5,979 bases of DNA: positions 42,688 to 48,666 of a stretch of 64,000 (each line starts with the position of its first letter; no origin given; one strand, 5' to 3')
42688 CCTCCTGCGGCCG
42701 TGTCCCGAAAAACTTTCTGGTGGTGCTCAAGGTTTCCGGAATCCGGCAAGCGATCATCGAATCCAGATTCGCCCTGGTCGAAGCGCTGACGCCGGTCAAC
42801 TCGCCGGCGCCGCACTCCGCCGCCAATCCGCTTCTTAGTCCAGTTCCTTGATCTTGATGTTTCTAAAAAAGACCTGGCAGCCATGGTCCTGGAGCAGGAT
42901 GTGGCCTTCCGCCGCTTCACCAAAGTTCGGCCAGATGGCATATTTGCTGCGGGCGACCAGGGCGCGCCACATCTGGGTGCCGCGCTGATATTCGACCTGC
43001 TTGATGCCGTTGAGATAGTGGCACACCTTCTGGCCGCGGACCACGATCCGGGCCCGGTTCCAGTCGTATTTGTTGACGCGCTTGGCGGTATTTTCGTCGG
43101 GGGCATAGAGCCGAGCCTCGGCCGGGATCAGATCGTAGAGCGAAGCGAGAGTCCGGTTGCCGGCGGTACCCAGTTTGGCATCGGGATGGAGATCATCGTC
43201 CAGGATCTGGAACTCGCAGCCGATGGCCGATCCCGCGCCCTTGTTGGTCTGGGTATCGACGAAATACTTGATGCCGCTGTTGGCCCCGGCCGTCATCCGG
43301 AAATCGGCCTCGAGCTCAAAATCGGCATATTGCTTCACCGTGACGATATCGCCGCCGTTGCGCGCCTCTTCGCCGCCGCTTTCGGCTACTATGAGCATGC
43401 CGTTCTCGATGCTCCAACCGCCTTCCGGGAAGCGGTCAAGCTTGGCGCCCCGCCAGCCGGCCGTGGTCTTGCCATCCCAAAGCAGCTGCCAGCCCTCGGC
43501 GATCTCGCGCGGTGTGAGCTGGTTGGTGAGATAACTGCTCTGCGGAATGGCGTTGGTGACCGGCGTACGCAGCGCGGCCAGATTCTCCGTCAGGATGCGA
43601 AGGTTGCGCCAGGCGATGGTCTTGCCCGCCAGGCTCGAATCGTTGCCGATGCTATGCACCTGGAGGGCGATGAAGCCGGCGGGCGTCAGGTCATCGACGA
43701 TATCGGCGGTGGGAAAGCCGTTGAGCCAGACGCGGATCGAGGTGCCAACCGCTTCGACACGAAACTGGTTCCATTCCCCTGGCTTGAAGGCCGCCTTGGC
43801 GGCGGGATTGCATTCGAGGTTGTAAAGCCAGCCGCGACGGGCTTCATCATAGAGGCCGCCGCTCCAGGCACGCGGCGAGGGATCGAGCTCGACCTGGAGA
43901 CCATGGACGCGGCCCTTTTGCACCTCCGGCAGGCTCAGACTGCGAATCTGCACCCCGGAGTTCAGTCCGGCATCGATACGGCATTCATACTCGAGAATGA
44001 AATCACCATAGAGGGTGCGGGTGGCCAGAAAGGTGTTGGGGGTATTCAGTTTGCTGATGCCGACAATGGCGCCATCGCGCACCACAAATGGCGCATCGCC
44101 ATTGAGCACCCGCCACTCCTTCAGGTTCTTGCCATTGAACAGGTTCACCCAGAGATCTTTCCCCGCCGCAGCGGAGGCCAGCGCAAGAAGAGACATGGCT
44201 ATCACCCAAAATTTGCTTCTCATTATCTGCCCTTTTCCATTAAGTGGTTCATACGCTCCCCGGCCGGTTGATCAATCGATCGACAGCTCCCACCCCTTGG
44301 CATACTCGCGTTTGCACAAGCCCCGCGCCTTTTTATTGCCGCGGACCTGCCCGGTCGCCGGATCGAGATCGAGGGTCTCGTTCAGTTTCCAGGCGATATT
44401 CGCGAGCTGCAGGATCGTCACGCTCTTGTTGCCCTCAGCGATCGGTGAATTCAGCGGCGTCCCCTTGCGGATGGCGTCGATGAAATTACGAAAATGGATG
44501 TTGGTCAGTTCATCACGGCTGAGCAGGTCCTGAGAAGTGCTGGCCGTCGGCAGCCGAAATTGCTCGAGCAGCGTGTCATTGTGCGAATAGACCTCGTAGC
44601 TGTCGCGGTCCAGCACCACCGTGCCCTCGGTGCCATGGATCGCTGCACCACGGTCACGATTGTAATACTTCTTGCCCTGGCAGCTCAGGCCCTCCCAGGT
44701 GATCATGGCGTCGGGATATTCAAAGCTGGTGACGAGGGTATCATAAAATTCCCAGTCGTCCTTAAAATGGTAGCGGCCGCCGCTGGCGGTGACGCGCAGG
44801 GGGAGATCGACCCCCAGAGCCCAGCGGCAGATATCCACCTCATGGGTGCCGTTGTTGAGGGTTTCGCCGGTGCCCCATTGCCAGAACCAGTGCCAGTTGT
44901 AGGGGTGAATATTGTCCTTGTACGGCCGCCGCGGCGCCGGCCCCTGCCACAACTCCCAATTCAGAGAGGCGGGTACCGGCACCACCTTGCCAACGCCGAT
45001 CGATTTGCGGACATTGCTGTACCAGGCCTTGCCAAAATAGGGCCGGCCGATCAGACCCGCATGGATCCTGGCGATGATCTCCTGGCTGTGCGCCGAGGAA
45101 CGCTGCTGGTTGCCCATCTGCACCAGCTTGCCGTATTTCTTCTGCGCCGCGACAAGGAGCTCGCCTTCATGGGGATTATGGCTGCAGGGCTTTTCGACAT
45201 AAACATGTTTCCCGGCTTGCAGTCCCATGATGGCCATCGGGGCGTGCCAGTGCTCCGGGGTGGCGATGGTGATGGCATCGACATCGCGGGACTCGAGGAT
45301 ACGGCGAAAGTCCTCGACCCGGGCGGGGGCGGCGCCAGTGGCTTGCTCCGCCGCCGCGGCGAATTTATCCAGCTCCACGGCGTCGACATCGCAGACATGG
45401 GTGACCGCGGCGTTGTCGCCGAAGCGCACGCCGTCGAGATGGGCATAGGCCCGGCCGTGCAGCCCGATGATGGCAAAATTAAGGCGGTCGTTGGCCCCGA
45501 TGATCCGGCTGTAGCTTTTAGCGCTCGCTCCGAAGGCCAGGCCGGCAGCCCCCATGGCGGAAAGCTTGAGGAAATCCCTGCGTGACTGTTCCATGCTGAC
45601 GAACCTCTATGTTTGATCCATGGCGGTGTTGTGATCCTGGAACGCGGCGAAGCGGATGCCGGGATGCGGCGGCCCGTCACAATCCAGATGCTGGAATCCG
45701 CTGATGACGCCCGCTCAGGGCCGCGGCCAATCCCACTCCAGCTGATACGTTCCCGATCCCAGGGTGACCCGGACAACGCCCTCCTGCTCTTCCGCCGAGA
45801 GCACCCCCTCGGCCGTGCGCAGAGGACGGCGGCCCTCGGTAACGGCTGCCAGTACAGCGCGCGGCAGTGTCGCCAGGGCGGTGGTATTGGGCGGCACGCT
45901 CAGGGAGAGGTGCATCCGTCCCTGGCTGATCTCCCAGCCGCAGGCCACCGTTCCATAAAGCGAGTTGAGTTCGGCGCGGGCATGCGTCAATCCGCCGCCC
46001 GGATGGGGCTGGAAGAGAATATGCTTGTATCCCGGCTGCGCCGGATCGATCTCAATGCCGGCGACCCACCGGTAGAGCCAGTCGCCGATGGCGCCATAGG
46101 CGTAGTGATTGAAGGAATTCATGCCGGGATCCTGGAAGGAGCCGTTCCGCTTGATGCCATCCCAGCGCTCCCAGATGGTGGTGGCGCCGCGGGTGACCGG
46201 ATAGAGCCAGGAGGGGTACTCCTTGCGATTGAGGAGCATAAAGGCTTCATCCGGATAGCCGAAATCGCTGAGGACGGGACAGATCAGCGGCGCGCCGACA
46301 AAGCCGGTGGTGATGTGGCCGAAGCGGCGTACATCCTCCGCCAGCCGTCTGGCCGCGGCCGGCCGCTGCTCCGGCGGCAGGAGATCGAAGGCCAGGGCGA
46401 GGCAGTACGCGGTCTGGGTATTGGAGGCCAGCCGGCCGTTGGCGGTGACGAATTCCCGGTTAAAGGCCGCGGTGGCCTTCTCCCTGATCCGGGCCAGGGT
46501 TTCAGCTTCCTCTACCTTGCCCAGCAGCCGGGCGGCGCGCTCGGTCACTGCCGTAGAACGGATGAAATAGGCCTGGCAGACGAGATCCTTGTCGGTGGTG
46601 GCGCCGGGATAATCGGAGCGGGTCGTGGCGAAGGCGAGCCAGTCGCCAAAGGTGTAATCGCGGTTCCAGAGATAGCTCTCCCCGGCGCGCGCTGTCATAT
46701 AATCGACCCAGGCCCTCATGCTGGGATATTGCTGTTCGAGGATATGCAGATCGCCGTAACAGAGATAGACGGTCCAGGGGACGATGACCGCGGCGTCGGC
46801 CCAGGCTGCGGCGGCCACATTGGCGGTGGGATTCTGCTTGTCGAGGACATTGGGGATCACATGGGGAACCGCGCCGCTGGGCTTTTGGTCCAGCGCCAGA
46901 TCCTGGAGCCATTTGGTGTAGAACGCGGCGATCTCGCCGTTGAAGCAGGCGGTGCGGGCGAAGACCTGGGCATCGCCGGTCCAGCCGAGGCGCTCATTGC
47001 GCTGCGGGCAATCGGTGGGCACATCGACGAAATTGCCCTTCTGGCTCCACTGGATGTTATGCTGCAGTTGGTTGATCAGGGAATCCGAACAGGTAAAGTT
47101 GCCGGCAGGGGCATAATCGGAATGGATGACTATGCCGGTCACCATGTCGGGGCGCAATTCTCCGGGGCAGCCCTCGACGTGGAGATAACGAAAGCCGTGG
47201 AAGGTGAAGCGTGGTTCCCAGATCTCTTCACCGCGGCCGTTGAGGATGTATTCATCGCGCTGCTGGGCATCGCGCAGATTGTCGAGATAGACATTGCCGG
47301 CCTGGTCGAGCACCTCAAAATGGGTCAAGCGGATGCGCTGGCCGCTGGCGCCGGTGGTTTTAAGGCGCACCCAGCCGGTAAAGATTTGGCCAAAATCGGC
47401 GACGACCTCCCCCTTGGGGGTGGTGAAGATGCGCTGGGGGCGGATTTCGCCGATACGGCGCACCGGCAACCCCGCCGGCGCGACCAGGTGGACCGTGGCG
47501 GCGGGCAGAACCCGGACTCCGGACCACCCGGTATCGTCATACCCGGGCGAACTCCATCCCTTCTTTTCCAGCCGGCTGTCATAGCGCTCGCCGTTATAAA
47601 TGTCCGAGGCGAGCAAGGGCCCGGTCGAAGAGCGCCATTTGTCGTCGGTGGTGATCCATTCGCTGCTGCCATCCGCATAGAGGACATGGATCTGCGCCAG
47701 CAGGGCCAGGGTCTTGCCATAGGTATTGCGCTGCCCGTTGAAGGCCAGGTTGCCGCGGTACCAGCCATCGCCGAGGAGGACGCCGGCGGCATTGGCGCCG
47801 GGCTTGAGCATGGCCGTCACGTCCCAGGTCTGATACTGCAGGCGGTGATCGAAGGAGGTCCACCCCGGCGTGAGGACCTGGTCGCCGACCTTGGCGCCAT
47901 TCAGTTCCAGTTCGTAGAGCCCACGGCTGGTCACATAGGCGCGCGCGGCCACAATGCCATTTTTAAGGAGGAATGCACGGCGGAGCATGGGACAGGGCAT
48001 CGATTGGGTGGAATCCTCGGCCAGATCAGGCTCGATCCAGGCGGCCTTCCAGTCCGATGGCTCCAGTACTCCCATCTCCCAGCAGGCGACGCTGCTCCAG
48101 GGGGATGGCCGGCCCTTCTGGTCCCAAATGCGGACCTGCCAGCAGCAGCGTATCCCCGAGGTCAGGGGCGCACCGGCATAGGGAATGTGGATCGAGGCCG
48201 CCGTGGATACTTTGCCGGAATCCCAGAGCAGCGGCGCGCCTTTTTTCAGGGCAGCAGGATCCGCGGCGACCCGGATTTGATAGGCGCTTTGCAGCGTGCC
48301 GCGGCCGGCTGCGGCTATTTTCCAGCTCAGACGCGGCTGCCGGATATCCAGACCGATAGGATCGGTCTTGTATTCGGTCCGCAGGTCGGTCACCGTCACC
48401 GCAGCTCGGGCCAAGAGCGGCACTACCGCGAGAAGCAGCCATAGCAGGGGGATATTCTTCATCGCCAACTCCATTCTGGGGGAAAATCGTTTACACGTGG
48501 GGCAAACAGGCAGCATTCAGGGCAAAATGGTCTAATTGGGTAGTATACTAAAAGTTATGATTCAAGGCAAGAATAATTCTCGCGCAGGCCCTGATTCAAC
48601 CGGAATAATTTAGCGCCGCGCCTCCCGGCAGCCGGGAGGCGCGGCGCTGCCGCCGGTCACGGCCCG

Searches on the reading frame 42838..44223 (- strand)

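Call 6: search_protein_families(library=pfam, proteins=[window:42838-44223:-], max_evalue=0.01)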
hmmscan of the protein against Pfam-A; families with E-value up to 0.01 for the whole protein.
window:42838-44223:- (462 aa): 2 families
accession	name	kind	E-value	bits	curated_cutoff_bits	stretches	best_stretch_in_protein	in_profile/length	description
PF06439.18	3keto-disac_hyd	-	2.1e-85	285.9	26.8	2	244-459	1-187/187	3-keto-disaccharide hydrolase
PF20407.5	DUF1583_N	-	0.00043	20.5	22.9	0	374-408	77-111/150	Domain of unknown function (DUF1583_N)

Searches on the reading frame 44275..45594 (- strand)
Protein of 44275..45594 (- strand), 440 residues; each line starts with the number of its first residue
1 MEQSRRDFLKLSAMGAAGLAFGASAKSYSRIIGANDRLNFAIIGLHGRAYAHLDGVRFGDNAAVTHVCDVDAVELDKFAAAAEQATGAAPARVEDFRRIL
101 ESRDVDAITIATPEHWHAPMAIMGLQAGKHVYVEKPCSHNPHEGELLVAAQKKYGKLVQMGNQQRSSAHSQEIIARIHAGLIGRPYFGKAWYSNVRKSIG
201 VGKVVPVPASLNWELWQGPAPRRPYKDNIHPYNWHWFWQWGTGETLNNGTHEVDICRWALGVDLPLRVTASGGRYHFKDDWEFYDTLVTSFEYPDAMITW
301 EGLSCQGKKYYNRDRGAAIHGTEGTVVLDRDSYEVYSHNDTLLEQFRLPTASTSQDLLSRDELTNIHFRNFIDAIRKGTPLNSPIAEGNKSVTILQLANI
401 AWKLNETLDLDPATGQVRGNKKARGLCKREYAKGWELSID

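Call 6: search_protein_families(library=pfam, proteins=[window:44275-45594:-], max_evalue=0.01)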
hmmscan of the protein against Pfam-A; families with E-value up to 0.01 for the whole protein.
window:44275-45594:- (440 aa): 5 families
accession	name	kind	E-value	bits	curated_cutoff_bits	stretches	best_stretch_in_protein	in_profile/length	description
PF01408.29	GFO_IDH_MocA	-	1.2e-17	65.2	24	1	38-161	1-119/120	Oxidoreductase family, NAD-binding Rossmann fold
PF19051.5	GFO_IDH_MocA_C2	-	5e-13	49.6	23.3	1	204-436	45-253/254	Oxidoreductase family, C-terminal alpha/beta domain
PF22725.1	GFO_IDH_MocA_C3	-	1.5e-09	38.4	27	1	226-326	30-123/124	GFO/IDH/MocA C-terminal domain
PF02894.22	GFO_IDH_MocA_C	-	5.8e-06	26.7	22.9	1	213-397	20-205/218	Oxidoreductase family, C-terminal alpha/beta domain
PF10518.14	TAT_signal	-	4.1e-05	23.7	22.7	1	4-22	3-21/21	TAT (twin-arginine translocation) pathway signal sequence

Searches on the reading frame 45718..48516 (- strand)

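Call 6: search_protein_families(library=pfam, proteins=[window:45718-48516:-], max_evalue=0.01)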
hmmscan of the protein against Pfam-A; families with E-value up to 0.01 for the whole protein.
window:45718-48516:- (933 aa): 5 families
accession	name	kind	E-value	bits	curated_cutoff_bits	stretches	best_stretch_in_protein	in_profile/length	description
PF17389.8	Bac_rhamnosid6H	-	1.4e-120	403.1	24.5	1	471-818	3-339/339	Bacterial alpha-L-rhamnosidase 6 hairpin glycosidase domain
PF08531.16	Bac_rhamnosid_N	-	2.3e-62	210.3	25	1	188-354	3-170/172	Alpha-L-rhamnosidase N-terminal domain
PF25788.1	Ig_Rha78A_N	-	1.4e-37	128.6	27.4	1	42-152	1-105/105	Rha78A-like, N-terminal immunoglobulin domain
PF05592.18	Bac_rhamnosid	-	6.1e-35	119.6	22.2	1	365-465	2-102/102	Bacterial alpha-L-rhamnosidase concanavalin-like domain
PF17390.7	Bac_rhamnosid_C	-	1.3e-20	73.4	22.1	1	822-892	3-71/78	Bacterial alpha-L-rhamnosidase C-terminal domain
